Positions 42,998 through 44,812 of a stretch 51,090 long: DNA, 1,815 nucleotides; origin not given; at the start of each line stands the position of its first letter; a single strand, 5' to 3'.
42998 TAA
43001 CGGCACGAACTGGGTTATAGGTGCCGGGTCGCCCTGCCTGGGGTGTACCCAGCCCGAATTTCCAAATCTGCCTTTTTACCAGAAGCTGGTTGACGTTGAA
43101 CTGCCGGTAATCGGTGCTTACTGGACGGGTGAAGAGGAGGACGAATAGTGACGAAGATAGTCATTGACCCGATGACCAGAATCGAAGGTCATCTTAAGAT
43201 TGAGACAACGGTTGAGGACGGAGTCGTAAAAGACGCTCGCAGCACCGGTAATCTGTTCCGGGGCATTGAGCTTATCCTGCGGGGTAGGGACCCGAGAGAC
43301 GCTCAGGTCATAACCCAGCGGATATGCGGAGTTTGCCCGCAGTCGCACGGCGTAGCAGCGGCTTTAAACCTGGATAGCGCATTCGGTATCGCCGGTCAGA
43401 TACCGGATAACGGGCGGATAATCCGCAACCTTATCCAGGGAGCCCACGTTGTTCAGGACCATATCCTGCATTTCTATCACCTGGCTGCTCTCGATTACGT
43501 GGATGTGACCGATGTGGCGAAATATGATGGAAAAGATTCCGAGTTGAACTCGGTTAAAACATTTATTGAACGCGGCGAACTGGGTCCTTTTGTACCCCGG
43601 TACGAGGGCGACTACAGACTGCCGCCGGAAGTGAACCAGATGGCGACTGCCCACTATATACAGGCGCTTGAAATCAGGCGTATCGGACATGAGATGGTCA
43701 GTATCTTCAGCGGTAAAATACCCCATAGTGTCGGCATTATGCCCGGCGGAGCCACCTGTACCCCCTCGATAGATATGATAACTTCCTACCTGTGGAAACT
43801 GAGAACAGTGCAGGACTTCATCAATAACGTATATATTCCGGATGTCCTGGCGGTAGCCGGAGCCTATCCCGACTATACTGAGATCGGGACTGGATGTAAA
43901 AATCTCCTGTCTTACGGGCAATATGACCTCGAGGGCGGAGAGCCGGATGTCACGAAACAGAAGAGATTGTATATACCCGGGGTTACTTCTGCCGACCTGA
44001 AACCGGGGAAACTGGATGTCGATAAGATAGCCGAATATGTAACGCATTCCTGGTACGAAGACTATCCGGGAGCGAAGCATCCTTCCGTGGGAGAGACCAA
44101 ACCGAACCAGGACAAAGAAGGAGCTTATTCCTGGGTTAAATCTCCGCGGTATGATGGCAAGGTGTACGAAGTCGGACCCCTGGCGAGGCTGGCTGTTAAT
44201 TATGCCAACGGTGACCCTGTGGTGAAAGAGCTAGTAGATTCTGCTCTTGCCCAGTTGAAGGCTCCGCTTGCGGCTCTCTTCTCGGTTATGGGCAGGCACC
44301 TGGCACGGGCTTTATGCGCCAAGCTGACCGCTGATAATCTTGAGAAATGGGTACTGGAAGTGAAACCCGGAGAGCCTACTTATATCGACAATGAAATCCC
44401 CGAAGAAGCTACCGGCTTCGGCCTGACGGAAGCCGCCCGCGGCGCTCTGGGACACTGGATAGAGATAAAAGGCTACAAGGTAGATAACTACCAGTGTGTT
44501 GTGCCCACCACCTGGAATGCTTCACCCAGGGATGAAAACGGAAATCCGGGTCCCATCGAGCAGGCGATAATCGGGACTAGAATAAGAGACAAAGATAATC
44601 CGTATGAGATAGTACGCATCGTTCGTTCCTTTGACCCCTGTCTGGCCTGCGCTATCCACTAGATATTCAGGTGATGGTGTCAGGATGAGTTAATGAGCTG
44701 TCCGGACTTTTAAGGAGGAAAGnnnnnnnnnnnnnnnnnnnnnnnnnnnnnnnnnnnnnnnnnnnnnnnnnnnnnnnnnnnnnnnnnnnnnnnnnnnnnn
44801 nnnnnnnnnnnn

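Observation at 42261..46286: [NiFe]-hydrogenase wedged between acsE and metVF: candidate H2-coupled methylene-THF reductase module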

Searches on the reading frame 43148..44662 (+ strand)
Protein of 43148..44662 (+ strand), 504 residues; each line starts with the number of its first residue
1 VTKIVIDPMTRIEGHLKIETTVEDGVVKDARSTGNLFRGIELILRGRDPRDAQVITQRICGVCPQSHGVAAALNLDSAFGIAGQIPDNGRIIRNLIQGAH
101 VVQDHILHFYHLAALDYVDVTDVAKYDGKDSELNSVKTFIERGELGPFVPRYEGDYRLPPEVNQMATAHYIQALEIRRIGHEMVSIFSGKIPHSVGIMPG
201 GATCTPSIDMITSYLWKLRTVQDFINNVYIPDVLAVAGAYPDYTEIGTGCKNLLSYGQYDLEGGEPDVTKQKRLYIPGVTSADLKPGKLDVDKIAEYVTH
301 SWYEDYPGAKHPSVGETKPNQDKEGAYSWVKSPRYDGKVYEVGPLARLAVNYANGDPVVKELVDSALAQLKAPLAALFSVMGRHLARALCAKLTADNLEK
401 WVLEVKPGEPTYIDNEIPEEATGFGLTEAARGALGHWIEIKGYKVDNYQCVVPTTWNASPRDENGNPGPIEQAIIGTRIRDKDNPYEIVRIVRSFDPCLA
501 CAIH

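Call 4: search_protein_families(library=pfam, proteins=[window:43148-44662:+])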
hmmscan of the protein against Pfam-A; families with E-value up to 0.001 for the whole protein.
window:43148-44662:+ (504 aa): 1 family
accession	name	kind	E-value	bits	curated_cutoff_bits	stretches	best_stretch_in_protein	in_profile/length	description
PF00374.24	NiFeSe_Hases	-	4.7e-163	544.2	25.8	1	38-504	1-508/508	Nickel-dependent hydrogenase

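Call 6: search_protein_families(library=ncbifam, proteins=[window:43148-44662:+])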
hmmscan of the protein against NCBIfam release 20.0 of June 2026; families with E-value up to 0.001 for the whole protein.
window:43148-44662:+ (504 aa): 8 families
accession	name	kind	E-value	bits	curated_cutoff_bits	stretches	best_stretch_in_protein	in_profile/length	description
NF033181.1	NiFeSe_hydrog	equivalog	1.3e-213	710.5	600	1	1-504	1-495/507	nickel-dependent hydrogenase large subunit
NF045518.1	H2_NiFeSe_large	exception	3.3e-165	550.6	780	2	137-504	113-480/485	NiFeSe hydrogenase large subunit HysA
NF007778.0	PRK10467.1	equivalog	1e-111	374.1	969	2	134-504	153-552/567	hydrogenase 2 large subunit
NF007550.0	PRK10170.1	equivalog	1.9e-105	353.5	1101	1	3-504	18-582/597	Ni/Fe-hydrogenase large subunit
TIGR03295.1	frhA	equivalog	2.3e-34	119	392.5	2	3-136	4-126/412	coenzyme F420 hydrogenase subunit alpha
NF041785.2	VhuA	equivalog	1.8e-27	96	800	1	1-122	1-121/418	F420-non-reducing hydrogenase Vhu subunit A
NF040828.1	sulfhyd_ShyA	equivalog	6.3e-27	94.5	700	2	4-132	3-130/415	NAD(P)-dependent hydrogenase/sulfhydrogenase 2 subunit alpha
NF040832.1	sulfhyd_HydA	equivalog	8e-13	48.3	880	1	4-122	5-122/426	NADPH-dependent hydrogenase/sulfhydrogenase 1 subunit alpha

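Call 7: find_homologous_proteins(query=window:43148-44662:+, max_evalue=1e-20)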
Query window:43148-44662:+ (504 aa): 8000 proteins with E <= 1e-20 among 8000 candidates; the best 120 are listed.
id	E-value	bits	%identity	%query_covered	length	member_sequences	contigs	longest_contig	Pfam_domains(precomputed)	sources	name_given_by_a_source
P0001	0.0e+0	1171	100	100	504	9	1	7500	PF00374.25,PF27537.1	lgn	-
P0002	0.0e+0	1016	86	100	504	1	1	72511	PF00374.25,PF27537.1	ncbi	-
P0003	0.0e+0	1013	86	100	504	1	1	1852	PF00374.25,PF27537.1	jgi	-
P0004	0.0e+0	1010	85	100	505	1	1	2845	PF00374.25,PF27537.1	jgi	jgi:hydrogenase large subunit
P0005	4.8e-297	1004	85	100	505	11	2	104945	PF00374.25,PF27537.1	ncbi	-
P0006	1.6e-296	1003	84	100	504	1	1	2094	PF00374.25,PF27537.1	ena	-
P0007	9.4e-296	1000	84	100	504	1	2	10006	PF00374.25,PF27537.1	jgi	-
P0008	1.3e-295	1000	83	100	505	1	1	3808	PF00374.25,PF27537.1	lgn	-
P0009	1.9e-295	999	84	100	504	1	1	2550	PF00374.25,PF27537.1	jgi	jgi:hydrogenase large subunit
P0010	1.5e-292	989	83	100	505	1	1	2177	PF00374.25,PF27537.1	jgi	jgi:hydrogenase large subunit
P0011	4.3e-292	988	84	100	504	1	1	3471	PF00374.25,PF27537.1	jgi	-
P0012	1.4e-290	983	82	100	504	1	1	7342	PF00374.25,PF27537.1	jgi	jgi:hydrogenase large subunit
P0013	1.7e-290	983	82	100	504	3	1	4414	PF00374.25,PF27537.1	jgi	jgi:hydrogenase large subunit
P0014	1.2e-289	980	82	100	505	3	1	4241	PF00374.25,PF27537.1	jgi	-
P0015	2.3e-288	976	83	100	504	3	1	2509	PF00374.25,PF27537.1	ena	-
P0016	3.2e-288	975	82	100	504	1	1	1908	PF00374.25,PF27537.1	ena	-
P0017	5.8e-288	974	82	100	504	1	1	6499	PF00374.25,PF27537.1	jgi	-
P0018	7.5e-288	974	82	100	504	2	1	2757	PF00374.25,PF27537.1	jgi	-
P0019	4.5e-287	971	81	100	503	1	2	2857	PF00374.25,PF27537.1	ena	-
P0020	6.1e-287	971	79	100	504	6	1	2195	PF00374.25,PF27537.1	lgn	-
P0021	1.2e-286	970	81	100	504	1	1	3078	PF00374.25,PF27537.1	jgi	-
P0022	1.2e-286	970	82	100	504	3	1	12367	PF00374.25,PF27537.1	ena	-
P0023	2.4e-286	969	82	100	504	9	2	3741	PF00374.25,PF27537.1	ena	-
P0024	2.9e-286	969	81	100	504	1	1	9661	PF00374.25,PF27537.1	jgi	-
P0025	3.1e-286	969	81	100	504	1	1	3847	PF00374.25,PF27537.1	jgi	-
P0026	3.4e-286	968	81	100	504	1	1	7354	PF00374.25,PF27537.1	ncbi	-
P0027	6.7e-286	967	81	100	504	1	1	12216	PF00374.25,PF27537.1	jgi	-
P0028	2.4e-285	966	81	100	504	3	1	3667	PF00374.25,PF27537.1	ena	-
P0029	6.9e-285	964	81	100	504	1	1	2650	PF00374.25,PF27537.1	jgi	-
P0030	8.3e-285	964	81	100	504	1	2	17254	PF00374.25,PF27537.1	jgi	jgi:hydrogenase large subunit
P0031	3.5e-284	962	81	100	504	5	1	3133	PF00374.25,PF27537.1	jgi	jgi:hydrogenase large subunit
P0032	4.7e-284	961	81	100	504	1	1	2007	PF00374.25,PF27537.1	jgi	-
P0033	5.6e-284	961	81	100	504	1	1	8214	PF00374.25,PF27537.1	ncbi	-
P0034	6.5e-284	961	80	100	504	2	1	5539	PF00374.25,PF27537.1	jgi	jgi:hydrogenase large subunit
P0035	1.4e-283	960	80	100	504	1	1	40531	PF00374.25,PF27537.1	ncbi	ncbi:nickel-dependent hydrogenase large subunit [Chloroflexota bacterium]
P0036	1.9e-283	959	80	100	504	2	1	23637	PF00374.25,PF27537.1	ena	-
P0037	1.9e-283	959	80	100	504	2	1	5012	PF00374.25,PF27537.1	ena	-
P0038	2.1e-283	959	80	100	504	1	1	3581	PF00374.25,PF27537.1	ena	-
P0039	2.3e-283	959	80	100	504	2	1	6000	PF00374.25,PF27537.1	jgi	-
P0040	2.5e-283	959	81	100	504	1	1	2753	PF00374.25,PF27537.1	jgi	-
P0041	3.3e-283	959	80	100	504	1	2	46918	PF00374.25,PF27537.1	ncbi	ncbi:nickel-dependent hydrogenase large subunit [Chloroflexota bacterium]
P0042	4.1e-283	958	81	100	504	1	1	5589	PF00374.25,PF27537.1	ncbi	-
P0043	5.0e-283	958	80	100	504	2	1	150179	PF00374.25,PF27537.1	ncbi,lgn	-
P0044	6.7e-283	958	81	100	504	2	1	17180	PF00374.25,PF27537.1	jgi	-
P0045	6.8e-283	958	80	100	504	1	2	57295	PF00374.25,PF27537.1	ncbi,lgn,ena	-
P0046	1.3e-282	957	81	100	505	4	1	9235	PF00374.25,PF27537.1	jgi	jgi:hydrogenase large subunit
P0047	1.5e-282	956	80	100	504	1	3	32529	PF00374.25,PF27537.1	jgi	-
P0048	3.1e-282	955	80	100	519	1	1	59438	PF00374.25,PF27537.1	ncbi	ncbi:nickel-dependent hydrogenase large subunit [Chloroflexota bacterium]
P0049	6.5e-282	954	81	100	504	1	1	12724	PF00374.25,PF27537.1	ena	-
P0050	1.5e-281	953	80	100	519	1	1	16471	PF00374.25,PF27537.1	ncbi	ncbi:nickel-dependent hydrogenase large subunit [Chloroflexota bacterium]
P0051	1.7e-281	953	80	100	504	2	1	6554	PF00374.25,PF27537.1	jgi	-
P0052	1.8e-281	953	80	100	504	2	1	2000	PF00374.25,PF27537.1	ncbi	-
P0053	1.8e-281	953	80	100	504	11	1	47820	PF00374.25,PF27537.1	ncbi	-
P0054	2.0e-281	953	79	100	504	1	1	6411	PF00374.25,PF27537.1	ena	-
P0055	2.6e-281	952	79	100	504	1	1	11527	PF00374.25,PF27537.1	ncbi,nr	ncbi:MAG: nickel-dependent hydrogenase large subunit [Chloroflexi bacterium]|nr:nickel-dependent hyd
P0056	3.3e-281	952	80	100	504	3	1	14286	PF00374.25,PF27537.1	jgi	jgi:hydrogenase large subunit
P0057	3.4e-281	952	79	100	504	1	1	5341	PF00374.25,PF27537.1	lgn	-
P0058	3.6e-281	952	80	100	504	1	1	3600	PF00374.25,PF27537.1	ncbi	-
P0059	4.3e-281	952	79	100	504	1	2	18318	PF00374.25,PF27537.1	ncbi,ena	-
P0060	7.2e-281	951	80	100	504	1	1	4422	PF00374.25,PF27537.1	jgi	jgi:hydrogenase large subunit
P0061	8.2e-281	951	80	100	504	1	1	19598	PF00374.25,PF27537.1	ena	-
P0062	1.1e-280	950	80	100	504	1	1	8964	PF00374.25,PF27537.1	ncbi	-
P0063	1.5e-280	950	80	100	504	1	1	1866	PF00374.25,PF27537.1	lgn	-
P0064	2.0e-280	949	80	100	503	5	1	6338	PF00374.25,PF27537.1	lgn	-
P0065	3.0e-280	949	80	100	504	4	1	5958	PF00374.25,PF27537.1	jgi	-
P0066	5.2e-280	948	79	100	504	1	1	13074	PF00374.25,PF27537.1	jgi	-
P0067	9.0e-280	947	80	100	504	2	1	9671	PF00374.25,PF27537.1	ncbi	-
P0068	1.0e-279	947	80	100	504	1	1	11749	PF00374.25,PF27537.1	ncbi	-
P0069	1.4e-279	947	80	100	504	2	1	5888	PF00374.25,PF27537.1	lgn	-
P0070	1.6e-279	946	80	100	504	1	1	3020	PF00374.25,PF27537.1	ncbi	-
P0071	2.0e-279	946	80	100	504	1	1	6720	PF00374.25,PF27537.1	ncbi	ncbi:Periplasmic [NiFe] hydrogenase large subunit [subsurface metagenome]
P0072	4.4e-279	945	79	100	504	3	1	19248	PF00374.25,PF27537.1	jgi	-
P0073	4.9e-279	945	80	100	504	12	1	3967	PF00374.25,PF27537.1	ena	-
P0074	5.7e-279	945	79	100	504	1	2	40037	PF00374.25,PF27537.1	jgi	-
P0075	7.1e-279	944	78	100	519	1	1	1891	PF00374.25,PF27537.1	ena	-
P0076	1.5e-278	943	79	100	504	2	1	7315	PF00374.25,PF27537.1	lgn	-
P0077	2.1e-278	943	79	100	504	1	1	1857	PF00374.25,PF27537.1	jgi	jgi:hydrogenase large subunit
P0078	3.1e-278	942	78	100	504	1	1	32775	PF00374.25,PF27537.1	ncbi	ncbi:nickel-dependent hydrogenase large subunit [Chloroflexota bacterium]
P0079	3.3e-278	942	79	100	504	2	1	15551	PF00374.25,PF27537.1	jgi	jgi:hydrogenase large subunit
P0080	3.4e-278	942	79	100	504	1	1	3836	PF00374.25,PF27537.1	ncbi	-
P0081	3.6e-278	942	79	100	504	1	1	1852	PF00374.25,PF27537.1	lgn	-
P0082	5.9e-278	941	79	100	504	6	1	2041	PF00374.25,PF27537.1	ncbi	-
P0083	7.6e-278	941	79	100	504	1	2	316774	PF00374.25,PF27537.1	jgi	jgi:hydrogenase large subunit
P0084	9.0e-278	941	79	100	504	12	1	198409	PF00374.25,PF27537.1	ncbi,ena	-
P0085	1.0e-277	940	79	100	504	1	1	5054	PF00374.25,PF27537.1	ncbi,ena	-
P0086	1.8e-277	940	79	100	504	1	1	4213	PF00374.25,PF27537.1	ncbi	-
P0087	1.9e-277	940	79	100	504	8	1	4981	PF00374.25,PF27537.1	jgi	jgi:hydrogenase large subunit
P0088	3.7e-277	939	77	100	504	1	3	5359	PF00374.25,PF27537.1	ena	-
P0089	5.7e-277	938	79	100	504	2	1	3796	PF00374.25,PF27537.1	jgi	-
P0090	9.0e-277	937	78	100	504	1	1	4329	PF00374.25,PF27537.1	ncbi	-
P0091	2.1e-276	936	79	100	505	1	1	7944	PF00374.25,PF27537.1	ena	-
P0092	2.1e-276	936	79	100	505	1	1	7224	PF00374.25,PF27537.1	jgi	-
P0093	2.2e-276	936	79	100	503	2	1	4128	PF00374.25,PF27537.1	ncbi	-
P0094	2.2e-276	936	78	100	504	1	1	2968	PF00374.25,PF27537.1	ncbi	-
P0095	4.6e-276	935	78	100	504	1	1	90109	PF00374.25,PF27537.1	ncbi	ncbi:MAG: nickel-dependent hydrogenase large subunit [Chloroflexota bacterium]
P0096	8.6e-276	934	78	100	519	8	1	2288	PF00374.25,PF27537.1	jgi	-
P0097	1.1e-275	934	79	100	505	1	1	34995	PF00374.25,PF27537.1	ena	-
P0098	1.1e-275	934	79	100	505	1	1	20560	PF00374.25,PF27537.1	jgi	-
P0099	1.1e-275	934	78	100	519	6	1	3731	PF00374.25,PF27537.1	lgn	-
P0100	1.4e-275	933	79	100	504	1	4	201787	PF00374.25,PF27537.1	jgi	jgi:hydrogenase large subunit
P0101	1.5e-275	933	78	100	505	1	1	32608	PF00374.25,PF27537.1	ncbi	-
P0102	1.5e-275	933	78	100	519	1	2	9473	PF00374.25,PF27537.1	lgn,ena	-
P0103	1.8e-275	933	78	100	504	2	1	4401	PF00374.25,PF27537.1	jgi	jgi:hydrogenase large subunit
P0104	1.8e-275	933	78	100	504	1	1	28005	PF00374.25,PF27537.1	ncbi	-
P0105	2.1e-275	933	77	100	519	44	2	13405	PF00374.25,PF27537.1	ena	-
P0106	2.1e-275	933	79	100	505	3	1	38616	PF00374.25,PF27537.1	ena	-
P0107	3.0e-275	932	78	100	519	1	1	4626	PF00374.25,PF27537.1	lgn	-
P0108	3.2e-275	932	78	100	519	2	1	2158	PF00374.25,PF27537.1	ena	-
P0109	3.6e-275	932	79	100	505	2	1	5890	PF00374.25,PF27537.1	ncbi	-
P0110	1.2e-274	930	79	100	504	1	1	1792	PF00374.25,PF27537.1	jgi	jgi:hydrogenase large subunit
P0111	1.5e-274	930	78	100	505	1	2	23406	PF00374.25,PF27537.1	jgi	-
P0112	1.8e-274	930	77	100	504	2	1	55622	PF00374.25,PF27537.1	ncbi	ncbi:nickel-dependent hydrogenase large subunit [Chloroflexota bacterium]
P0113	1.9e-274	930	78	100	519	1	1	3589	PF00374.25,PF27537.1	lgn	-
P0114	2.0e-274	930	78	100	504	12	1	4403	PF00374.25,PF27537.1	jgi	jgi:hydrogenase large subunit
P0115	2.3e-274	929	77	100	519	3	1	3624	PF00374.25,PF27537.1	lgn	-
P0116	2.5e-274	929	78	100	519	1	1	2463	PF00374.25,PF27537.1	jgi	-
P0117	2.6e-274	929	76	100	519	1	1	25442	PF00374.25,PF27537.1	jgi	-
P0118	2.9e-274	929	77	100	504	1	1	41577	PF00374.25,PF27537.1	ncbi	ncbi:nickel-dependent hydrogenase large subunit [Chloroflexota bacterium]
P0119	2.9e-274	929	77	100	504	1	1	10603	PF00374.25,PF27537.1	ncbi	-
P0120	5.4e-274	928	78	100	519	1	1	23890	PF00374.25,PF27537.1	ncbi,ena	-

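Call 8: search_solved_structures(query=window:43148-44662:+, max_evalue=1e-10)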
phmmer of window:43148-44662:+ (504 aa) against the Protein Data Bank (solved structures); distinct sequences matched with E-value up to 1e-10: 68 (the best 60 are shown).
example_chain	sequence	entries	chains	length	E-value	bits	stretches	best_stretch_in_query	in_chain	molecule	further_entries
4kl8_L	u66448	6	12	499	1.1e-132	447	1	2-504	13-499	Nickel-dependent hydrogenase large subunit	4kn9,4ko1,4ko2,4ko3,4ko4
1cc1_L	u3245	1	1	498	3.5e-132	445.4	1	2-504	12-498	HYDROGENASE (LARGE SUBUNIT)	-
5jsu_B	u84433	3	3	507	1.3e-131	443.5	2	139-504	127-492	Periplasmic [NiFeSe] hydrogenase, large subunit, selenocysteine-containing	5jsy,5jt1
6z8o_B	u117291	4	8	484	9.8e-131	440.6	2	139-504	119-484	Periplasmic [NiFeSe] hydrogenase, large subunit, selenocysteine-containing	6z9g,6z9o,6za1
6ru9_B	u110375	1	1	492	1.1e-130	440.5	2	139-504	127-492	Periplasmic [NiFeSe] hydrogenase, large subunit, selenocysteine-containing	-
6z8m_B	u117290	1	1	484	2.5e-130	439.3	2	139-504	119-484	Periplasmic [NiFeSe] hydrogenase, large subunit, selenocysteine-containing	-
6ruc_B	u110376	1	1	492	2.7e-130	439.2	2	139-504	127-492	Periplasmic [NiFeSe] hydrogenase, large subunit, selenocysteine-containing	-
3ze6_B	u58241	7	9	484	3.6e-130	438.7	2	139-504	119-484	PERIPLASMIC [NIFESE] HYDROGENASE, LARGE SUBUNIT, SELENOCYS SELENOCYSTEINE-CONTAINING | PERIPLASMIC [NIFESE] HYDROGENASE, LARGE SUBUNIT, SELENOCYSTEINE-CONTAININ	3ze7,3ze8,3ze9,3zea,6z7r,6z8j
6rtp_B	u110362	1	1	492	3.7e-130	438.7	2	139-504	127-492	Periplasmic [NiFeSe] hydrogenase, large subunit, selenocysteine-containing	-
2wpn_B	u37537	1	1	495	4e-130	438.6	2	139-504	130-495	PERIPLASMIC [NIFESE] HYDROGENASE, LARGE SUBUNIT, SELENOCYSTEINE-CONTAINING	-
5jsh_B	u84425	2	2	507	4.4e-130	438.4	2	139-504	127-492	Periplasmic [NiFeSe] hydrogenase, large subunit, selenocysteine-containing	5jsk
1yrq_H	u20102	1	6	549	1.1e-129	437.1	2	134-504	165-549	Periplasmic [NiFe] hydrogenase large subunit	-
1yqw_Q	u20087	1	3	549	1.6e-129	436.6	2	134-504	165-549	Periplasmic [NiFe] hydrogenase large subunit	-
1frf_L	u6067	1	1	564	1.7e-129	436.5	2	134-504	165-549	[NI-FE] HYDROGENASE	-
4ud2_Q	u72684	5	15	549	3.3e-129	435.6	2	134-504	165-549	NICKEL-DEPENDENT HYDROGENASE LARGE SUBUNIT | PERIPLASMIC [NIFE] HYDROGENASE LARGE SUBUNIT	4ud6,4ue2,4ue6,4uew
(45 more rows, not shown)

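Call 10: find_related_loci(query=window:43148-44662:+, collection=genome_contigs, flank=10000)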
Query window:43148-44662:+ (504 aa) in genome_contigs; peptide patterns used: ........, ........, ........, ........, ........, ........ (x = any residue, [..] = any of these).
206 stretches matched a pattern; 146 encode a relative of the query (tblastn E <= 1e-3); the best 80 are kept; 80 distinct loci.
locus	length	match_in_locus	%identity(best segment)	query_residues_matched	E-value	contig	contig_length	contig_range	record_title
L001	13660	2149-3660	91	1-504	0e+0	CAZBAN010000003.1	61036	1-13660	MAG TPA_asm: uncultured Dehalococcoidales bacterium isolate binchicken_co89_590 genome assembly, contig: NODE_549_length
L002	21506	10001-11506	85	3-504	0e+0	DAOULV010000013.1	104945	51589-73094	MAG TPA_asm: Dehalococcoidales bacterium isolate W31_56 k127_176523, whole genome shotgun sequence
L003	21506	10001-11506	85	3-504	0e+0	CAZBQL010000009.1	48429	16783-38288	MAG TPA_asm: uncultured Dehalococcoidales bacterium isolate binchicken_co129_594 genome assembly, contig: NODE_1733_leng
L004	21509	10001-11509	82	2-504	0e+0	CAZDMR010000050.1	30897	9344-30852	MAG TPA_asm: uncultured Acidobacteriota bacterium isolate binchicken_co116_446 genome assembly, contig: NODE_1271_length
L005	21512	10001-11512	82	1-504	0e+0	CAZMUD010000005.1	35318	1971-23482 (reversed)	MAG TPA_asm: uncultured Dehalococcoidales bacterium isolate binchicken_co196_370 genome assembly, contig: NODE_1335_leng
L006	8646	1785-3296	81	1-504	0e+0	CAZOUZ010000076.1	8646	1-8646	MAG TPA_asm: uncultured Dehalococcoidales bacterium isolate binchicken_co228_542 genome assembly, contig: NODE_12696_len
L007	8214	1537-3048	81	1-504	0e+0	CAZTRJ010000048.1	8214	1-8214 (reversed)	MAG TPA_asm: uncultured Dehalococcoidales bacterium isolate SRP167671_co1_183 genome assembly, contig: NODE_10375_length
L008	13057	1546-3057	80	1-504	0e+0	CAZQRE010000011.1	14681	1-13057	MAG TPA_asm: uncultured Dehalococcoidales bacterium isolate SRP179991_co5_88 genome assembly, contig: NODE_884_length_14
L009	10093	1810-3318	79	2-504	0e+0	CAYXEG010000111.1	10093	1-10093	MAG TPA_asm: uncultured Dehalococcoidales bacterium isolate SRP192927_co6_802 genome assembly, contig: NODE_17154_length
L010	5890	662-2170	79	2-504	0e+0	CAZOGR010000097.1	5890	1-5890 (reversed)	MAG TPA_asm: uncultured Dehalococcoidales bacterium isolate binchicken_co43_313 genome assembly, contig: NODE_23496_leng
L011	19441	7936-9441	78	3-504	0e+0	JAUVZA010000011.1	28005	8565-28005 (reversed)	MAG: Dehalococcoidia bacterium isolate CSMAG_1256 CSMAG_1256_k141_1227884_length_28005_cov_21.0000, whole genome shotgun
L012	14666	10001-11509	78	2-504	0e+0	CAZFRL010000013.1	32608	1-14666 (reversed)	MAG TPA_asm: uncultured Dehalococcoidales bacterium isolate binchicken_co100_466 genome assembly, contig: NODE_2006_leng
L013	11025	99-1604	78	3-504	0e+0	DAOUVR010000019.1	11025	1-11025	MAG TPA_asm: Dehalococcoidia bacterium isolate CSMAG_854 CSMAG_854_k127_2960823_length_11025_cov_9.0000, whole genome sh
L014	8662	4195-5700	78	3-504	0e+0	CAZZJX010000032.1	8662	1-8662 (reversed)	MAG TPA_asm: uncultured Dehalococcoidales bacterium isolate SRP068000_co1_322 genome assembly, contig: NODE_16338_length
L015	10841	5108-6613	78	3-504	0e+0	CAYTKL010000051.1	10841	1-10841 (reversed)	MAG TPA_asm: uncultured Dehalococcoidales bacterium isolate binchicken_co334_272 genome assembly, contig: NODE_11214_len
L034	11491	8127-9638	73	1-504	0e+0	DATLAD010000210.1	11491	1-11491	MAG TPA_asm: Dehalococcoidales bacterium isolate SMAG_U14262 k141_4697188, whole genome shotgun sequence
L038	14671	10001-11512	72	1-504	0e+0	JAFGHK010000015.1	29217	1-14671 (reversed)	MAG: Dehalococcoidales bacterium isolate Zod_Metabat.1454 k87_1565953, whole genome shotgun sequence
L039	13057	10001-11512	72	1-504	0e+0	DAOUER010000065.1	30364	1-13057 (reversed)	MAG TPA_asm: Dehalococcoidales bacterium isolate N6_303 k139_1933147, whole genome shotgun sequence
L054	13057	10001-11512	67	1-504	0e+0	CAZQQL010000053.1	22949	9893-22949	MAG TPA_asm: uncultured Dehalococcoidaceae bacterium isolate binchicken_co43_390 genome assembly, contig: NODE_3837_leng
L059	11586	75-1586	65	1-504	0e+0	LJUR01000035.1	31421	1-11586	MAG: Deltaproteobacteria bacterium SM23_61 WORSMTZ_5653, whole genome shotgun sequence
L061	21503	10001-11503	68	3-504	0e+0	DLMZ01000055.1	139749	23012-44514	MAG TPA_asm: Firmicutes bacterium UBA7523 UBA7523_contig_4323, whole genome shotgun sequence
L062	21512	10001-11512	66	1-504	0e+0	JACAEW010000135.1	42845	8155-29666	MAG: Syntrophaceae bacterium isolate L.E.D.56 k119_266863, whole genome shotgun sequence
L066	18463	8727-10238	63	1-504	0e+0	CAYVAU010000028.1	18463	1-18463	MAG TPA_asm: uncultured Thermodesulfobacteriota bacterium isolate SRP141559_co1_72 genome assembly, contig: NODE_1493_le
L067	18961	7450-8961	63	1-504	0e+0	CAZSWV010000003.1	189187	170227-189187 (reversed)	MAG TPA_asm: uncultured Thermodesulfobacteriota bacterium isolate SRP104967_co2_41 genome assembly, contig: NODE_16_leng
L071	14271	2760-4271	63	1-504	0e+0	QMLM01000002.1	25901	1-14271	MAG: Deltaproteobacteria bacterium isolate B11_G15 B11_Guay15_scaffold_00178, whole genome shotgun sequence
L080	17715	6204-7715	62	1-504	0e+0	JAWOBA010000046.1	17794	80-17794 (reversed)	MAG: Desulfatiglandales bacterium isolate BLK2-2.bin.228 k191_127509, whole genome shotgun sequence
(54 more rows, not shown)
